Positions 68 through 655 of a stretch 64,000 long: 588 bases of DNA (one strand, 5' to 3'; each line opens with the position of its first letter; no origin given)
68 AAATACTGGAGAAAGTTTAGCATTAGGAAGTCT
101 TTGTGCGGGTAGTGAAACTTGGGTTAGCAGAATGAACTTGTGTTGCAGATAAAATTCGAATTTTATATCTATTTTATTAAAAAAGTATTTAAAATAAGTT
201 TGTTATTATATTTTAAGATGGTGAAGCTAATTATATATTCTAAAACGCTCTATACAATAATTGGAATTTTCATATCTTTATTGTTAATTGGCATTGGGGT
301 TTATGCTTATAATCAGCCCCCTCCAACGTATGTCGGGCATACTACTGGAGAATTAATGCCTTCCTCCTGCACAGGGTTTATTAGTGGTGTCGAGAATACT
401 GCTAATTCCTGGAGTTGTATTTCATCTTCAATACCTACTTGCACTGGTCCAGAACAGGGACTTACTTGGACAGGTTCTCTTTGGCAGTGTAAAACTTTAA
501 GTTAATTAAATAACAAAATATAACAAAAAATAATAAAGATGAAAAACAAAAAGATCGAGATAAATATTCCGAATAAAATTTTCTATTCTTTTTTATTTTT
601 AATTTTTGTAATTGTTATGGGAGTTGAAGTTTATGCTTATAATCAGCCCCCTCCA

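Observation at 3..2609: Tandem array of at least five paralogous small secreted cysteine-rich proteins in alternating short and long architectures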

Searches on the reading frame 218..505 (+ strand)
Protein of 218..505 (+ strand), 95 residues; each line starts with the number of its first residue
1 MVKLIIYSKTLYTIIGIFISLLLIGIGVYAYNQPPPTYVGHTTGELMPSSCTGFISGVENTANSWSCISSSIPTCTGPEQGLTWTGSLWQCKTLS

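Call 3: search_protein_families(library=pfam, proteins=[window:218-505:+], max_evalue=10)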
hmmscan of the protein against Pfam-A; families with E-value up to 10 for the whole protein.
window:218-505:+ (95 aa): 2 families
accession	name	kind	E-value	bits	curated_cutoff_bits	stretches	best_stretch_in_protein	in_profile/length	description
PF22852.1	SoxE_N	-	0.0009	19.5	27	1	8-33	5-30/48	Sulfocyanin, N-terminal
PF13056.11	DUF3918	-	0.14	12.2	21.3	1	19-32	6-19/43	Protein of unknown function (DUF3918)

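Call 4: search_protein_families(library=ncbifam, proteins=[window:218-505:+], max_evalue=10)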
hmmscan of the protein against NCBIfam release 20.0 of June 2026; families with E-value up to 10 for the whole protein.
window:218-505:+ (95 aa): 2 families
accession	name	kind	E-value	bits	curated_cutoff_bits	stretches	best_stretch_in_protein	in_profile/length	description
TIGR04527.1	mycoplas_twoTM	subfamily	0.18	11.4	125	1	7-33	8-34/248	MG_279/MG_280 family protein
NF006897.1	PRK09379.1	equivalog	0.38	9.9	441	1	9-32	3-25/298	polyisoprenyl-teichoic acid--peptidoglycan teichoic acid transferase TagU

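Call 8: find_homologous_proteins(query=A1, max_evalue=0.01)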
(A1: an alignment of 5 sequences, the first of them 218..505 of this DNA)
Query A1 (5 sequences) (95 aa, profile of the alignment): 65 proteins with E <= 0.01 among 1435 candidates.
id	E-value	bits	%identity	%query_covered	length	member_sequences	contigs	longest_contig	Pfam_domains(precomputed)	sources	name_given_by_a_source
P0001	2.3e-105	368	48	99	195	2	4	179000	-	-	-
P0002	7.4e-101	354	46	95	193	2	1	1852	-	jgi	jgi:hypothetical protein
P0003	8.6e-88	311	49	68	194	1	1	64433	-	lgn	-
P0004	1.7e-68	248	47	99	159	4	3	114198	-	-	-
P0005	7.8e-63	230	45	99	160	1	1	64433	-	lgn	-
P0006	4.4e-46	175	48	99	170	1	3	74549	-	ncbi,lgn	-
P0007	5.4e-45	172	32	98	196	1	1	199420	-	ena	-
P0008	8.1e-44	168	50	100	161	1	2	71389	-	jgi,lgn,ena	-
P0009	2.6e-40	156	48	99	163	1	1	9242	-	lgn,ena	-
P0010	3.4e-39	153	43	100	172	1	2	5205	-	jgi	jgi:hypothetical protein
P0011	4.0e-39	152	80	100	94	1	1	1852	-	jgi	jgi:hypothetical protein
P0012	2.2e-38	150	100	100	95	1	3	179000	-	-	-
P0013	9.8e-38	148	52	75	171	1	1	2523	-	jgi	jgi:hypothetical protein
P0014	7.5e-37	145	62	100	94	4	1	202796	-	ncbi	-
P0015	5.3e-35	139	47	99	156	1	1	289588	-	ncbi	-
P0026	1.5e-23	102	35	100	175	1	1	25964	-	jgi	-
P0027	2.1e-23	101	31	99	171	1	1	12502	-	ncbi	-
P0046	5.6e-8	51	38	99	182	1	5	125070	-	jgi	jgi:hypothetical protein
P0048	6.7e-8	51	48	48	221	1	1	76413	-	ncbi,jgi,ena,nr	ncbi:MAG: hypothetical protein KKF68_01670 [Nanoarchaeota archaeon]|nr:hypothetical protein [Nanoarc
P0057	8.9e-6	44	38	75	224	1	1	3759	PF04917.18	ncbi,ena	-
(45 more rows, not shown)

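Call 10: find_encoding_contigs(protein=P0012, flank=10000, max_places=6)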
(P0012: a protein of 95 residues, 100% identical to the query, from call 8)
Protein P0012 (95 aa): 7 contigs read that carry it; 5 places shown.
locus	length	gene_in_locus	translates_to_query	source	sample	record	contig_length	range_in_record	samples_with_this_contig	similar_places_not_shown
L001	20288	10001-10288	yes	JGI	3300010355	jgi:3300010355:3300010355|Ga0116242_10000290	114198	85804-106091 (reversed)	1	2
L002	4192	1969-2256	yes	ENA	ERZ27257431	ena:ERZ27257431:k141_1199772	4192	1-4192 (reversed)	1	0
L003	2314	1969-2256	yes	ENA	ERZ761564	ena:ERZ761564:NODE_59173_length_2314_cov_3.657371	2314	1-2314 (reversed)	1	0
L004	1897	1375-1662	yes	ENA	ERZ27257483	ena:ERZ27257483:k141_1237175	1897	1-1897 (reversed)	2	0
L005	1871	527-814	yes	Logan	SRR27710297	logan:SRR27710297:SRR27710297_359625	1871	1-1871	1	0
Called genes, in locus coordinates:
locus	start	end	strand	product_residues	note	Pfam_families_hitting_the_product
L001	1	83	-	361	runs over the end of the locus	PF04326:SLFN_AlbA_2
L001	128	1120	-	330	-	-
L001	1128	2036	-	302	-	-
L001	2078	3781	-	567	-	PF04675:DNA_ligase_A_N, PF01068:DNA_ligase_A_M, PF04679:DNA_ligase_A_C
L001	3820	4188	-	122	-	PF06397:Desulfoferrod_N, PF01880:Desulfoferrodox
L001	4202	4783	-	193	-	PF00210:Ferritin, PF02915:Rubrerythrin, PF23458:DUF7130 (weak), PF21349:RUBY_RBDX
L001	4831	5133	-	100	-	-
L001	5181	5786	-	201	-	PF00827:Ribosomal_L15e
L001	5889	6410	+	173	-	PF00692:dUTPase, PF22769:DCD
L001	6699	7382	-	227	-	PF24460:DUF7575 (faint)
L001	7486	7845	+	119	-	-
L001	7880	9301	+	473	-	PF00133:tRNA-synt_1, PF01406:tRNA-synt_1e, PF09334:tRNA-synt_1g, PF00133:tRNA-synt_1, PF01406:tRNA-synt_1e (weak), PF19303:Anticodon_3 (weak), PF08264:Anticodon_1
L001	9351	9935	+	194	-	-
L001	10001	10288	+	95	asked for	-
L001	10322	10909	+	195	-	-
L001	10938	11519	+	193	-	-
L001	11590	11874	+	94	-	-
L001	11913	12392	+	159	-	-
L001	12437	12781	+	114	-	PF01588:tRNA_bind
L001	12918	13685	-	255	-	PF01656:CbiA, PF06564:CBP_BcsQ, PF09140:MipZ (weak), PF10609:ParA, PF13614:AAA_31, PF13500:AAA_26 (weak), PF00142:Fer4_NifH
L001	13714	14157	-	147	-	-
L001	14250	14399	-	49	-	-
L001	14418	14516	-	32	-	-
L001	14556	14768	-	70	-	-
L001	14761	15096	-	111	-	PF01849:NAC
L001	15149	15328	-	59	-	-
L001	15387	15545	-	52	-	PF03911:Sec61_beta (weak)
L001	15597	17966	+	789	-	PF00133:tRNA-synt_1, PF01406:tRNA-synt_1e (faint), PF09334:tRNA-synt_1g, PF08264:Anticodon_1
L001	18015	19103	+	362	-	PF03463:eRF1_1, PF18854:baeRF_family10, PF03464:eRF1_2, PF18859:acVLRF1, PF03465:eRF1_3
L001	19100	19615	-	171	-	PF10096:DUF2334 (weak)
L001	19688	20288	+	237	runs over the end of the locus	PF00535:Glycos_transf_2, PF10111:Glyco_tranf_2_2, PF13641:Glyco_tranf_2_3 (weak)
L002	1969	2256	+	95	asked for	-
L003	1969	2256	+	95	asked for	-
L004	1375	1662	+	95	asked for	-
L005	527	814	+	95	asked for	-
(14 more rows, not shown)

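Call 22: find_related_loci(query=A1, collection=genome_contigs, flank=8000)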
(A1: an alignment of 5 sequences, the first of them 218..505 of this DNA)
Query A1 (95 aa) in genome_contigs; peptide patterns used: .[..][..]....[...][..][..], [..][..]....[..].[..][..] (x = any residue, [..] = any of these).
15 stretches matched a pattern; 3 encode a relative of the query (tblastn E <= 1e-3); 3 distinct loci.
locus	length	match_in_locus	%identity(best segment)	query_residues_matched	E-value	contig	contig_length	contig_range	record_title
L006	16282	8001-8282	62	1-95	7e-40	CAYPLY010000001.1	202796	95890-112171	MAG TPA_asm: Candidatus Woesearchaeota archaeon isolate binchicken_co22_156 genome assembly, contig: NODE_35_length_2027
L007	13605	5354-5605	55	6-93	2e-22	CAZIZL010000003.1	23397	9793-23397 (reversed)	MAG TPA_asm: Candidatus Woesearchaeota archaeon isolate SRP050083_co2_601 genome assembly, contig: NODE_1408_length_2339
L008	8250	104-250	42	3-52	3e-9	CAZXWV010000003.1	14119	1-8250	MAG TPA_asm: Candidatus Woesearchaeota archaeon isolate SRP050083_co2_138 genome assembly, contig: NODE_3198_length_1411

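Call 34: find_encoding_contigs(protein=P0015, flank=8000, max_places=2)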
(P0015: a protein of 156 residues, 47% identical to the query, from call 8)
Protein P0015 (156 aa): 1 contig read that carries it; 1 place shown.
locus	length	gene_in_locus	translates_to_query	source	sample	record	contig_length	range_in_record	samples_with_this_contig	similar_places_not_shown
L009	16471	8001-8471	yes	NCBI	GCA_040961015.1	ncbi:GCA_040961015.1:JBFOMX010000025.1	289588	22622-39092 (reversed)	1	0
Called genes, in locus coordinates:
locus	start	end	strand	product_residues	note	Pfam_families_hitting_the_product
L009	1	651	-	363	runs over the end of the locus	PF09997:DUF2238 (faint), PF04326:SLFN_AlbA_2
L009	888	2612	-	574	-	PF04675:DNA_ligase_A_N, PF01068:DNA_ligase_A_M, PF04679:DNA_ligase_A_C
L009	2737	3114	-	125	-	PF06397:Desulfoferrod_N, PF01880:Desulfoferrodox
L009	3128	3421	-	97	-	PF18905:DUF5661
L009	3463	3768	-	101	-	-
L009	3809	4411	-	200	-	PF00827:Ribosomal_L15e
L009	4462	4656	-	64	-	-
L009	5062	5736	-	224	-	PF13240:Zn_Ribbon_1 (weak)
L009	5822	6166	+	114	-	-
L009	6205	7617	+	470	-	PF00133:tRNA-synt_1, PF09334:tRNA-synt_1g, PF00133:tRNA-synt_1, PF01406:tRNA-synt_1e, PF01921:tRNA-synt_1f (weak), PF08264:Anticodon_1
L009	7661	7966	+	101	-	-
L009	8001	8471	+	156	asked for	-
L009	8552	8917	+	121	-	PF01588:tRNA_bind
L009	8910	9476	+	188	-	-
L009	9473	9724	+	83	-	-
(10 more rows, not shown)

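Call 35: find_encoding_contigs(protein=P0007, flank=8000, max_places=2)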
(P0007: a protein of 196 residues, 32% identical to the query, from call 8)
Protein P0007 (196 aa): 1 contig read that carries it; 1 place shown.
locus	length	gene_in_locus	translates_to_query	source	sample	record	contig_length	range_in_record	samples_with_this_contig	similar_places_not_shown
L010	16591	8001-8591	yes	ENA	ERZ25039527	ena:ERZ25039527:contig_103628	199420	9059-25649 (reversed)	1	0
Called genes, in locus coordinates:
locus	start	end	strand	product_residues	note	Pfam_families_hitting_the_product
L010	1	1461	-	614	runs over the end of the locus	-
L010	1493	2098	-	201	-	PF12420:DUF3671 (weak)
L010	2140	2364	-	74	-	PF04679:DNA_ligase_A_C (weak)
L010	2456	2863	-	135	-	PF01068:DNA_ligase_A_M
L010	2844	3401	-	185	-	PF01068:DNA_ligase_A_M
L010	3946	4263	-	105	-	PF06397:Desulfoferrod_N, PF01880:Desulfoferrodox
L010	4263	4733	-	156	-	PF00210:Ferritin (weak), PF02915:Rubrerythrin, PF23458:DUF7130 (weak), PF21349:RUBY_RBDX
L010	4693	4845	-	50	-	PF02915:Rubrerythrin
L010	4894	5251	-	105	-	PF00827:Ribosomal_L15e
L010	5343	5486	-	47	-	PF00827:Ribosomal_L15e (weak)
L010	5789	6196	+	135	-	PF00692:dUTPase, PF22769:DCD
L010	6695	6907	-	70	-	-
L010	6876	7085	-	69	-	PF13248:Zn_ribbon_3 (faint), PF24460:DUF7575 (faint), PF12773:DZR (weak), PF13240:Zn_Ribbon_1 (weak)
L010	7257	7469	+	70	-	-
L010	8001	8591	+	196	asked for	-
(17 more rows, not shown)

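Call 36: find_encoding_contigs(protein=P0048, flank=8000, max_places=2)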
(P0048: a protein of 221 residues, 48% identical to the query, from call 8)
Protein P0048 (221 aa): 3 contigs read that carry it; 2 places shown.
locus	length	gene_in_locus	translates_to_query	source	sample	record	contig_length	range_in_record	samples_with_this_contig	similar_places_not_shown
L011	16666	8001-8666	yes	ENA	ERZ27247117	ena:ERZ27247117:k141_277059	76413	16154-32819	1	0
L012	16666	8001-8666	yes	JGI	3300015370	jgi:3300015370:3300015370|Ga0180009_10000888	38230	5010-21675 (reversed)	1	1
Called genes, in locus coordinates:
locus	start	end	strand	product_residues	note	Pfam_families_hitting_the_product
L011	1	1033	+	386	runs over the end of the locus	PF00149:Metallophos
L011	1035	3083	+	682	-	PF02463:SMC_N (weak), PF13476:AAA_23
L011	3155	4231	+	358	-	PF02073:Peptidase_M29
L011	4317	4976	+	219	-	PF00227:Proteasome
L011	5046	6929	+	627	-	PF17214:KH_TffA, PF07650:KH_2 (weak), PF23023:Anti-Pycsar_Apyc1, PF00753:Lactamase_B, PF16661:Lactamase_B_6, PF12706:Lactamase_B_2, PF10996:Beta-Casp, PF07521:RMMBL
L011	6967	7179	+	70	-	PF14076:DUF4258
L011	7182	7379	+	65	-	PF10049:DUF2283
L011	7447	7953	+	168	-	-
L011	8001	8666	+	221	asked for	-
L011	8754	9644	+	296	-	PF06550:SPP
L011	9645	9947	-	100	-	-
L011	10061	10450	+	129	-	-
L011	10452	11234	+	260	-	PF01978:TrmB, PF11495:TrmB_EBD_N (weak)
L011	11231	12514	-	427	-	PF18144:SMODS, PF09249:tRNA_NucTransf2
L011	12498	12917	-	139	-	PF09845:OapC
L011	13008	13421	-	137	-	PF09846:OapB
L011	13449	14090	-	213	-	PF01926:MMR_HSR1, PF02421:FeoB_N (weak), PF08477:Roc (faint), PF00009:GTP_EFTU (weak), PF16897:MMR_HSR1_Xtn (weak)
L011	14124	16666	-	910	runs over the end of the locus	PF00801:PKD, PF18911:PKD_4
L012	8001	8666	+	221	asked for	-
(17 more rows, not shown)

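Call 37: find_encoding_contigs(protein=P0046, flank=8000, max_places=2)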
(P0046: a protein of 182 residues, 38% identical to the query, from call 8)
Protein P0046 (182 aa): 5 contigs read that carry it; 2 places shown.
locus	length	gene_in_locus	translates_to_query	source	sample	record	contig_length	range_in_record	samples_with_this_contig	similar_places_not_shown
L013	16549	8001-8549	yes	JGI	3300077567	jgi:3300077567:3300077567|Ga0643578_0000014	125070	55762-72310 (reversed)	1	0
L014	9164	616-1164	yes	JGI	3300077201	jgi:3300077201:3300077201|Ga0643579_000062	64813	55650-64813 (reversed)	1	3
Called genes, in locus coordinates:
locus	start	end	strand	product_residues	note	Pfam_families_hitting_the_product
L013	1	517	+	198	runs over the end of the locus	PF13489:Methyltransf_23, PF01209:Ubie_methyltran (weak), PF13847:Methyltransf_31, PF08241:Methyltransf_11, PF08242:Methyltransf_12, PF13649:Methyltransf_25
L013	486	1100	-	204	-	-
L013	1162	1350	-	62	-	-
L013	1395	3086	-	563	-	PF08915:tRNA-Thr_ED, PF00587:tRNA-synt_2b, PF03129:HGTP_anticodon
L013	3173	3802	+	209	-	PF07486:Hydrolase_2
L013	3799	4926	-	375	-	PF00579:tRNA-synt_1b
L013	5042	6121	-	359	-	PF00091:Tubulin, PF12327:FtsZ_C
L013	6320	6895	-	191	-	PF02676:TYW3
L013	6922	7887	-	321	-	PF01609:DDE_Tnp_1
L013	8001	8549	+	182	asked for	-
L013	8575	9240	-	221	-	PF13483:Lactamase_B_3, PF12706:Lactamase_B_2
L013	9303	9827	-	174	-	PF00293:NUDIX, PF14815:NUDIX_4 (weak)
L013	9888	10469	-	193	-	-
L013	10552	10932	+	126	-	PF00293:NUDIX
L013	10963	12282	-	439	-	PF01425:Amidase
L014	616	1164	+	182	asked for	-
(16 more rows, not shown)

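Call 42: search_protein_families(library=phrogs, proteins=[window:218-505:+, L001:9351-9935:+, P0057], max_evalue=0.1)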
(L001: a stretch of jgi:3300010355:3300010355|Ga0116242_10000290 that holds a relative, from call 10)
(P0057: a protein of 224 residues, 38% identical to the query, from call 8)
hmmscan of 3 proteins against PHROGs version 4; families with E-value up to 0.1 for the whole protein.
window:218-505:+ (95 aa): 0 families

L001:9351-9935:+ (194 aa): 3 families
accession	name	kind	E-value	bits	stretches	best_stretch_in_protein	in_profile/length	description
phrog_9942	-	tail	7.4e-05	21.9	1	55-112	1106-1164/1178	tail fiber protein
phrog_18345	-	tail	0.0011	18.4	1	54-83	436-464/956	tail fiber protein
phrog_26019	-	unknown function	0.015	13.9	1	59-90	1193-1221/1347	-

P0057 (224 aa): 1 family
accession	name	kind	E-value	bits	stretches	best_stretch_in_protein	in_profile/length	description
phrog_9394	-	unknown function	0.067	14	0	30-89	14-72/107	-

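Call 50: find_encoding_contigs(protein=P0026, flank=6000, max_places=1)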
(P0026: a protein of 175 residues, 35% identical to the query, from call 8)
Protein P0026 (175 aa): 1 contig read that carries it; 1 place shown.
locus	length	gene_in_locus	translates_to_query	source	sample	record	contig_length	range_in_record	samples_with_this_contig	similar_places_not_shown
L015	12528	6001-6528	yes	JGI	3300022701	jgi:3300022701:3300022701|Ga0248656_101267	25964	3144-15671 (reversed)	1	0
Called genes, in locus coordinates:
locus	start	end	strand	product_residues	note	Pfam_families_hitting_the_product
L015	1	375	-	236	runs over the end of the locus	PF11139:SfLAP, PF13386:DsbD_2 (faint)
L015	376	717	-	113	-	-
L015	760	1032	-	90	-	PF02001:DUF134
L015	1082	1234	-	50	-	PF17253:DUF5320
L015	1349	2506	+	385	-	PF00871:Acetate_kinase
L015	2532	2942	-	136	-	-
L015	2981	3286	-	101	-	PF02229:PC4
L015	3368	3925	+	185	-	PF00691:OmpA (weak)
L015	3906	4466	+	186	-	-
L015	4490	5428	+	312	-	PF01207:Dus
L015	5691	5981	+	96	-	-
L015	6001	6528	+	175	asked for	-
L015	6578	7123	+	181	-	-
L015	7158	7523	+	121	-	PF01588:tRNA_bind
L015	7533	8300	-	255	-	PF01656:CbiA, PF06564:CBP_BcsQ, PF09140:MipZ (faint), PF10609:ParA, PF13614:AAA_31, PF13500:AAA_26 (weak), PF00142:Fer4_NifH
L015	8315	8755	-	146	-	-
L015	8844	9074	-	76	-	-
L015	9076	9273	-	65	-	-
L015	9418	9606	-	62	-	-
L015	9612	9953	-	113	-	PF01849:NAC, PF26286:UBA_10 (faint)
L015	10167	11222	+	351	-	PF00479:G6PD_N, PF02781:G6PD_C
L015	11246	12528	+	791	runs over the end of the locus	PF00133:tRNA-synt_1, PF09334:tRNA-synt_1g, PF01406:tRNA-synt_1e, PF09334:tRNA-synt_1g, PF08264:Anticodon_1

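Call 51: find_encoding_contigs(protein=P0027, flank=6000, max_places=1)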
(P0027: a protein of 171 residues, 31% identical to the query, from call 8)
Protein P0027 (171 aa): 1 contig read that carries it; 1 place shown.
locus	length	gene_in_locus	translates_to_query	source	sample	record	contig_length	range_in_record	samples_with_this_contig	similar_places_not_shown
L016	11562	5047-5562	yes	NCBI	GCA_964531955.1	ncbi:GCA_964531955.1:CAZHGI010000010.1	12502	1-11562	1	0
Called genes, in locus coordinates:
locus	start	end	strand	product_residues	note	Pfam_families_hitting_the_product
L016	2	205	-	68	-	?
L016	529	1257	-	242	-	PF13240:Zn_Ribbon_1 (weak)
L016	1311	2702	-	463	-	PF07690:MFS_1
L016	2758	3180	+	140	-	-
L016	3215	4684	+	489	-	PF00133:tRNA-synt_1, PF01406:tRNA-synt_1e, PF09334:tRNA-synt_1g, PF00133:tRNA-synt_1, PF19303:Anticodon_3 (weak), PF08264:Anticodon_1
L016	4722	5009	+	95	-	-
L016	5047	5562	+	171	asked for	-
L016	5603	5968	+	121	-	PF01588:tRNA_bind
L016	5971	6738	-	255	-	PF01656:CbiA, PF06564:CBP_BcsQ, PF07015:VirC1 (faint), PF09140:MipZ (weak), PF10609:ParA, PF13614:AAA_31, PF13500:AAA_26, PF00142:Fer4_NifH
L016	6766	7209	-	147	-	-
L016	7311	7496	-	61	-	-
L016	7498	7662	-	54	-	-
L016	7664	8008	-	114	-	PF01849:NAC, PF19026:UBA_HYPK (weak)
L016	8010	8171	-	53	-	PF03911:Sec61_beta (weak)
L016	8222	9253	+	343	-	PF00479:G6PD_N, PF02781:G6PD_C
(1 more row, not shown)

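Call 52: search_protein_families(library=ncbifam, proteins=[L011:7447-7953:+, L011:8754-9644:+, L015:6578-7123:+], max_evalue=0.01)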
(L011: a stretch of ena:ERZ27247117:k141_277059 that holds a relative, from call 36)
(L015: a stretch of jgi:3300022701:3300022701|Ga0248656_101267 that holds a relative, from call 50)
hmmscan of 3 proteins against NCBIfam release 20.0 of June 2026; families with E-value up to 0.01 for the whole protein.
L011:7447-7953:+ (168 aa): 0 families

L011:8754-9644:+ (296 aa): 1 family
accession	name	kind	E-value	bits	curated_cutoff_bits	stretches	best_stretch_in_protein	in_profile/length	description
NF041679.1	IMP_arch_presen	equivalog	3.7e-14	52.9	125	1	57-291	41-278/281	presenilin family intramembrane aspartyl protease PSH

L015:6578-7123:+ (181 aa): 0 families

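Call 60: find_related_loci(query=A1, collection=viral_contigs, flank=5000)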
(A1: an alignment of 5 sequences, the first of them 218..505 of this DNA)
Query A1 (95 aa) in viral_contigs; peptide patterns used: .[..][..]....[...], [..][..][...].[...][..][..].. (x = any residue, [..] = any of these).
42 stretches matched a pattern, but none encodes a relative of the query by tblastn (E <= 1e-3).
